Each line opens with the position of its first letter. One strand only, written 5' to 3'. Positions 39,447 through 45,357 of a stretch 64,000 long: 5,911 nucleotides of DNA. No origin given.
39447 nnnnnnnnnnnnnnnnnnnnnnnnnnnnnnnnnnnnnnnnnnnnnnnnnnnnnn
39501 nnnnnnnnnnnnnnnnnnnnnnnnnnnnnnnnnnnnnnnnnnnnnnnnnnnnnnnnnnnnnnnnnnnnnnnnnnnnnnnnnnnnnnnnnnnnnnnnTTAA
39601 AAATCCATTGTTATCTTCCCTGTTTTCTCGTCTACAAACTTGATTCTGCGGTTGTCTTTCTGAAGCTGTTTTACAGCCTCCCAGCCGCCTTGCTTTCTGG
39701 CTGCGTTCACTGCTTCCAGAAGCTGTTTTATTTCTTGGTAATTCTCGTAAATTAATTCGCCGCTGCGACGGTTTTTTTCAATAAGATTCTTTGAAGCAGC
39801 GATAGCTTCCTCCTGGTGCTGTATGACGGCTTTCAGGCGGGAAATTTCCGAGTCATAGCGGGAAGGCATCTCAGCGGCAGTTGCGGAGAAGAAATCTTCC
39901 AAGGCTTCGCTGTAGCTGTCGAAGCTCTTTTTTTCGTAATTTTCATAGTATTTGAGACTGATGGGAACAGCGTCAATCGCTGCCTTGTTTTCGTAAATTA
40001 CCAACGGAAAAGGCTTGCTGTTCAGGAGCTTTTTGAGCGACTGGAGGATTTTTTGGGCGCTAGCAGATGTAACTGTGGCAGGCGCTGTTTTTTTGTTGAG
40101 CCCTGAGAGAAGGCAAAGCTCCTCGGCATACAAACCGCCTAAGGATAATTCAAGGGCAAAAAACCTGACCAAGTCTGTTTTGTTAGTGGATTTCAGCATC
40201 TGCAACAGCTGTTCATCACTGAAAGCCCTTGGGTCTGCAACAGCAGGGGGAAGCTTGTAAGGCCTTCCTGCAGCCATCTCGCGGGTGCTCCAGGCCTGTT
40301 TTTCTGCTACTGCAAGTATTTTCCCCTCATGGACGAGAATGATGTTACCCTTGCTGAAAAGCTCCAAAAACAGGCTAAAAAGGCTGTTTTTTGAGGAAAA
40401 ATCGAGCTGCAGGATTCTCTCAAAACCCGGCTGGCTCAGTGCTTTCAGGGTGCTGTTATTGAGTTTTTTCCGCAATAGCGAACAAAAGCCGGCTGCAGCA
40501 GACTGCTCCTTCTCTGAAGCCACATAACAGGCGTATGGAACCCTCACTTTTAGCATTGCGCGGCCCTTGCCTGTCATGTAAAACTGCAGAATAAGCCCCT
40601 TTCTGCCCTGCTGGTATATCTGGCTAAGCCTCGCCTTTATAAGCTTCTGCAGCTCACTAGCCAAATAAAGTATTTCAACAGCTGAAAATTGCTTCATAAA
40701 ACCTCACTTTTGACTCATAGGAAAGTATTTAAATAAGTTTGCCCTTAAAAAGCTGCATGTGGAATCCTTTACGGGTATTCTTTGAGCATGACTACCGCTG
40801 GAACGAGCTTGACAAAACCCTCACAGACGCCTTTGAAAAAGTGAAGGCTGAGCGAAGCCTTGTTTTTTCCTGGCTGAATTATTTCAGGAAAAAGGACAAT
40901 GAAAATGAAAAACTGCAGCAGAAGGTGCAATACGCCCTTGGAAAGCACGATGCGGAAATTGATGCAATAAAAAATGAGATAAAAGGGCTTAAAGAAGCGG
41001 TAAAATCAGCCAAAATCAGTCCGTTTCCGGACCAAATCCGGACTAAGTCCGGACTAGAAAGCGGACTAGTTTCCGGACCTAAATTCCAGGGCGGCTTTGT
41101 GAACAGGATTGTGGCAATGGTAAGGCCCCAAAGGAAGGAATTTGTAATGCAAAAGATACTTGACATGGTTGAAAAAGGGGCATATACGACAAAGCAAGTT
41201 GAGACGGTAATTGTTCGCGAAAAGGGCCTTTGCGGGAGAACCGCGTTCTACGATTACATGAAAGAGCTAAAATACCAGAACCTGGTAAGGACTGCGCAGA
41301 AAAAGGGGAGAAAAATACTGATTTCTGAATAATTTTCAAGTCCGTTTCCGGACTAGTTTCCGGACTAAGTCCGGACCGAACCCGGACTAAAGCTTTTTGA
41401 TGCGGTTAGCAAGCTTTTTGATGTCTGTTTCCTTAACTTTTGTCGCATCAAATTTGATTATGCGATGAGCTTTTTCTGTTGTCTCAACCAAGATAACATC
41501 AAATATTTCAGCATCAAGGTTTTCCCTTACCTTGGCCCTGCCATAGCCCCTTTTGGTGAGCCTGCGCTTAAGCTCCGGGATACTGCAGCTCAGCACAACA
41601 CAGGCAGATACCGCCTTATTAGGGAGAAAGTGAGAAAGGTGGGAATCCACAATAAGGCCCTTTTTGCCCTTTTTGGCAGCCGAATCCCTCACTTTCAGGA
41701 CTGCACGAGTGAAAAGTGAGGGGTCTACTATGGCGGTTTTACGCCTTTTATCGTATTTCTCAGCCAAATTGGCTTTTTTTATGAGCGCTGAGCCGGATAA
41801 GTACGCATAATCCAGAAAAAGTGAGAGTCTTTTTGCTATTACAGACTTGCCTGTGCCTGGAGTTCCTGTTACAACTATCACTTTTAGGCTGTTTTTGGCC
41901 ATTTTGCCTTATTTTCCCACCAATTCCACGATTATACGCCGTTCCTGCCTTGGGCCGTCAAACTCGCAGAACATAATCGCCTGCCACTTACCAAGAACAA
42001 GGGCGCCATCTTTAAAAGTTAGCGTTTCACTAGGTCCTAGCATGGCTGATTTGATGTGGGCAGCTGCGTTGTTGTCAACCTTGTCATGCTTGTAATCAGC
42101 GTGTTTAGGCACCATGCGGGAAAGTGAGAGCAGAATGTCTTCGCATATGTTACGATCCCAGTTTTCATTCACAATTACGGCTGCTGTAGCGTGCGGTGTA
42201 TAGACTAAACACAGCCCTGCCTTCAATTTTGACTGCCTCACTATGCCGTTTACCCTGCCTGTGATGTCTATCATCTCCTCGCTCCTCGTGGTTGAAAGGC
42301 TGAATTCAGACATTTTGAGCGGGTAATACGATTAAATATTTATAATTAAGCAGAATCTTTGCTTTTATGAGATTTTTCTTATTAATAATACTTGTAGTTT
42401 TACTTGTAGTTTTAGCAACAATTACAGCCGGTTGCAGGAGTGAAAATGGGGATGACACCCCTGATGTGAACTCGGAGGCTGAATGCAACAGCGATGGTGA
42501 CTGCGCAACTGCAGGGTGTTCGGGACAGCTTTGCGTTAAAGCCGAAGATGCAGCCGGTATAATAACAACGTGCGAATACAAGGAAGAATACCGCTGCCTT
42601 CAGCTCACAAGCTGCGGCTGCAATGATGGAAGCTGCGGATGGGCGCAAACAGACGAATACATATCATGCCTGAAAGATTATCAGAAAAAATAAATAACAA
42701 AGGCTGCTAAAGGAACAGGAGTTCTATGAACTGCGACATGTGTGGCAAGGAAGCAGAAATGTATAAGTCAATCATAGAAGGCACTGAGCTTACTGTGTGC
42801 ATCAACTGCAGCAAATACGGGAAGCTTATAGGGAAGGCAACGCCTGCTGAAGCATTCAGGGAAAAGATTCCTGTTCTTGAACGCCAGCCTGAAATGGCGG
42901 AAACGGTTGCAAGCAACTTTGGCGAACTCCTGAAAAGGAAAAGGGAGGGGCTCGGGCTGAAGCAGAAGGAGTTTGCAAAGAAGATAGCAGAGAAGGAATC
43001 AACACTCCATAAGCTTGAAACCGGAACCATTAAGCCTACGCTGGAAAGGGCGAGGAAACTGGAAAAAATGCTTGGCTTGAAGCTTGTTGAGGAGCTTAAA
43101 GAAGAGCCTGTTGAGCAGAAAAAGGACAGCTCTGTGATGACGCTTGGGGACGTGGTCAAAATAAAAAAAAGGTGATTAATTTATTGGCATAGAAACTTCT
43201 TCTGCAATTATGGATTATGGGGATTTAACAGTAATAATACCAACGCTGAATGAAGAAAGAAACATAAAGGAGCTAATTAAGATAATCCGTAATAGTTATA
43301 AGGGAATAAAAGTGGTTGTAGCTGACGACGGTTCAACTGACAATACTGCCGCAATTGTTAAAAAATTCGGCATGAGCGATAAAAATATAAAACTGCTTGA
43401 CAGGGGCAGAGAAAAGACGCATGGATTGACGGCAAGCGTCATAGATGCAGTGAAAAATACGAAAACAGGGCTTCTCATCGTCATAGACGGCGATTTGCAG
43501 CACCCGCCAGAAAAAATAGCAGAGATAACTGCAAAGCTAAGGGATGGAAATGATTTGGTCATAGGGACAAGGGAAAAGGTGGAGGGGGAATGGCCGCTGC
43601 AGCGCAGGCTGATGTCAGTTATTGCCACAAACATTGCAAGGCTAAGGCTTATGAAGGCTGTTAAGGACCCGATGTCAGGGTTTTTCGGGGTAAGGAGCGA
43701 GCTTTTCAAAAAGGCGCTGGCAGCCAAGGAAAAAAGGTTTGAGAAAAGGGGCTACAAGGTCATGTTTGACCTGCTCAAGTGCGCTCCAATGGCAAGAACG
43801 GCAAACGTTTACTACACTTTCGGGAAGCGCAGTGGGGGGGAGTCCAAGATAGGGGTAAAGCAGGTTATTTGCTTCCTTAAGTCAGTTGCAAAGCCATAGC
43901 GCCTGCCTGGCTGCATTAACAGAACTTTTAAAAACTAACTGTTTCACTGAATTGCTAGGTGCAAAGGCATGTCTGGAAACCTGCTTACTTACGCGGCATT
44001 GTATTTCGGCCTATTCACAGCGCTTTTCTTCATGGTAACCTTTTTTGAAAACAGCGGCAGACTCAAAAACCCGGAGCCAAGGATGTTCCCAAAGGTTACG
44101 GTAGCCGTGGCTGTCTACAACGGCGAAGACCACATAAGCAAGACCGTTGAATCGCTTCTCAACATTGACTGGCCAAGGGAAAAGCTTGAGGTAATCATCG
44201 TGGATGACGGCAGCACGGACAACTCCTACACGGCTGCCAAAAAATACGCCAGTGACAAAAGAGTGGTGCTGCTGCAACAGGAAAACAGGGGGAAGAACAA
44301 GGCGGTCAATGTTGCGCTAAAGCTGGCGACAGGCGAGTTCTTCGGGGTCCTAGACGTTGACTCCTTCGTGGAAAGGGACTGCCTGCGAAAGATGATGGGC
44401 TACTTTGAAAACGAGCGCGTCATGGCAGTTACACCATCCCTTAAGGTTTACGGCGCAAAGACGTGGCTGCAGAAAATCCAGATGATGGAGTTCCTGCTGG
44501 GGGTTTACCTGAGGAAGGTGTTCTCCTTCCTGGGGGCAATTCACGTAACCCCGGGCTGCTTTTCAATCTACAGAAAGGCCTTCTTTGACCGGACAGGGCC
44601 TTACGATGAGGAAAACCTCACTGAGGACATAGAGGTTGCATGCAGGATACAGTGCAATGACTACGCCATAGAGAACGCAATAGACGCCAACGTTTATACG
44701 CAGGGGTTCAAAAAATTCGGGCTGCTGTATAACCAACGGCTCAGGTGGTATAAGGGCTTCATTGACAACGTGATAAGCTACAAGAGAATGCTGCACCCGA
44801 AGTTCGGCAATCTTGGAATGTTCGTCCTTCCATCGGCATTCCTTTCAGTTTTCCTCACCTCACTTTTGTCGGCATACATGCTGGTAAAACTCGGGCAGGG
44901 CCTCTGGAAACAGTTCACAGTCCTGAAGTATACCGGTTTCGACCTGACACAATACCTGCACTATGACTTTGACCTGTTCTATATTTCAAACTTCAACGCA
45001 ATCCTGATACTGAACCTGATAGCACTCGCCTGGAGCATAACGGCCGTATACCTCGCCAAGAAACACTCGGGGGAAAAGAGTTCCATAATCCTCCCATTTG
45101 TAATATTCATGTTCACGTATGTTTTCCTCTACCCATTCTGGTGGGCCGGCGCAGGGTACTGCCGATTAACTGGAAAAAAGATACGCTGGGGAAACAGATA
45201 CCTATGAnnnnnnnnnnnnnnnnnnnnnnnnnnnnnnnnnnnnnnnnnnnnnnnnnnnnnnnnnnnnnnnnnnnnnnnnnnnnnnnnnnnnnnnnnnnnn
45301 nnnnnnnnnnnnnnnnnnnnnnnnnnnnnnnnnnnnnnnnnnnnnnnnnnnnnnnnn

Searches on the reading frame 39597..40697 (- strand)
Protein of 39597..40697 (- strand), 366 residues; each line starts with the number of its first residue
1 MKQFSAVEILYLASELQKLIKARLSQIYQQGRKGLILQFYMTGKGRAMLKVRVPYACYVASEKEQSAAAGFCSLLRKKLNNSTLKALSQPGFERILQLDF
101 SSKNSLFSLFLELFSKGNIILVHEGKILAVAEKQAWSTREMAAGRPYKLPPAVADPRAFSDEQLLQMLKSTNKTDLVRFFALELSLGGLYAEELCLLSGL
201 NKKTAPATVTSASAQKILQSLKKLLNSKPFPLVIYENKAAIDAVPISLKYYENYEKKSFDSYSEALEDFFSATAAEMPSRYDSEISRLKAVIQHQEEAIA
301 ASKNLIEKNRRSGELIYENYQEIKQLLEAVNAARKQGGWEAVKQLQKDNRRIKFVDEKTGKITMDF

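Call 12: search_protein_families(library=pfam, proteins=[window:39597-40697:-], max_evalue=0.01)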
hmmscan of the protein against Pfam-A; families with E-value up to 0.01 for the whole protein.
window:39597-40697:- (366 aa): 1 family
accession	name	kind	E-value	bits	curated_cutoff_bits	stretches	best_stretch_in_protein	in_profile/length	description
PF05833.16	NFACT_N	-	1.2e-49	169.8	31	1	12-339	8-355/456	NFACT N-terminal and middle domains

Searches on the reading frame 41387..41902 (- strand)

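Call 77: search_protein_families(library=pfam, proteins=[window:41387-41902:-], max_evalue=0.0001)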
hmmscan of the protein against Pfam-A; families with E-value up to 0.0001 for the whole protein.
window:41387-41902:- (171 aa): 4 families
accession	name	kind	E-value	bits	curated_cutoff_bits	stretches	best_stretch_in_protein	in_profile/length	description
PF13238.12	AAA_18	-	4.4e-21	76.1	29.4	1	9-135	1-128/128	AAA domain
PF13207.12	AAA_17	-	3.5e-09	37.5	27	1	12-124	1-129/136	AAA domain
PF13671.12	AAA_33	-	3e-06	28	27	1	8-87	1-77/143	AAA domain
PF13521.12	AAA_28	-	4.7e-05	24.1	27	1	9-88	2-82/164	AAA domain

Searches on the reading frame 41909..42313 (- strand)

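Call 74: search_protein_families(library=pfam, proteins=[window:41909-42313:-], max_evalue=0.0001)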
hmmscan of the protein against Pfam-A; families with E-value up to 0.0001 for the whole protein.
window:41909-42313:- (134 aa): 1 family
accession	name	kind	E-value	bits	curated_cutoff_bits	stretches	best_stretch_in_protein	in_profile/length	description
PF01894.22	UPF0047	-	3.7e-40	137.2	27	1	16-130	1-116/117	Uncharacterised protein family UPF0047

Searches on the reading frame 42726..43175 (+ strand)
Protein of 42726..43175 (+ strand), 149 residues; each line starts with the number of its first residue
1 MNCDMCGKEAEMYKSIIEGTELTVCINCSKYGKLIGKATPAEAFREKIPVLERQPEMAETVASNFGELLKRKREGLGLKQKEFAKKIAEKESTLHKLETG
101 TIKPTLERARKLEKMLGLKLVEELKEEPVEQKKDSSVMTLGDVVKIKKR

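Call 76: search_protein_families(library=pfam, proteins=[window:42726-43175:+], max_evalue=0.0001)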
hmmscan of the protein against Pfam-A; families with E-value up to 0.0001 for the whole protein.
window:42726-43175:+ (149 aa): 3 families
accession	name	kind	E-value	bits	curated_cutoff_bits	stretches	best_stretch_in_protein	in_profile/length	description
PF01381.28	HTH_3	-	2.5e-11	43.9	23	1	69-121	1-53/55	Helix-turn-helix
PF13560.12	HTH_31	-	8e-08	32.9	27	1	65-120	2-58/64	Helix-turn-helix domain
PF12844.13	HTH_19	-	4.7e-05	23.6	30.2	1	66-127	1-54/64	Helix-turn-helix domain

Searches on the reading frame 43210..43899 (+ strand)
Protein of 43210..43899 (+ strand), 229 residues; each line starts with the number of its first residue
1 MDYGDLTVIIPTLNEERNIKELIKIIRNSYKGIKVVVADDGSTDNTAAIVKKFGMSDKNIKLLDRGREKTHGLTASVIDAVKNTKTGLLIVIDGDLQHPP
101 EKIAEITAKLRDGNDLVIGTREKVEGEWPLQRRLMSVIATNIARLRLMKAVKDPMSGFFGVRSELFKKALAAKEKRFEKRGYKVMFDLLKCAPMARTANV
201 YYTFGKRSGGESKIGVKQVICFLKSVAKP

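Call 76: search_protein_families(library=pfam, proteins=[window:43210-43899:+], max_evalue=0.0001)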
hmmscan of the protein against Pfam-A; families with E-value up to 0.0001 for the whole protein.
window:43210-43899:+ (229 aa): 3 families
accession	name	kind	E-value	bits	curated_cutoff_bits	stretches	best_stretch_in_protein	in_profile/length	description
PF00535.33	Glycos_transf_2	-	2.5e-28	99.6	23.3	1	7-168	1-166/168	Glycosyl transferase family 2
PF10111.15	Glyco_tranf_2_2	-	2.3e-07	31.1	27.3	1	7-107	1-103/276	Glycosyltransferase like family 2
PF13641.12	Glyco_tranf_2_3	-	4.3e-06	27.4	27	1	6-124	3-125/230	Glycosyltransferase like family 2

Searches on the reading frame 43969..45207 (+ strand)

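Call 77: search_protein_families(library=pfam, proteins=[window:43969-45207:+], max_evalue=0.0001)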
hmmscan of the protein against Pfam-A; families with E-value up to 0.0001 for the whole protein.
window:43969-45207:+ (412 aa): 6 families
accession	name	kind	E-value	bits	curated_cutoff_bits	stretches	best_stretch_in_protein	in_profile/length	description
PF00535.33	Glycos_transf_2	-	7.7e-33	114.2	23.3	1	44-208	1-166/168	Glycosyl transferase family 2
PF13641.12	Glyco_tranf_2_3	-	3.7e-18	66.8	27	1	41-263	1-230/230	Glycosyltransferase like family 2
PF13632.12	Glyco_trans_2_3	-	5.9e-14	52.8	27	1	127-305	4-182/198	Glycosyl transferase family group 2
PF03142.21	Chitin_synth_2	-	3.4e-08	33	27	1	123-203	203-286/527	Chitin synthase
PF10111.15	Glyco_tranf_2_2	-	1.3e-07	31.8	27.3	1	44-230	1-202/276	Glycosyltransferase like family 2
PF13506.12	Glyco_transf_21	-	2.3e-06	27.7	21.7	1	103-260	9-172/174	Glycosyl transferase family 21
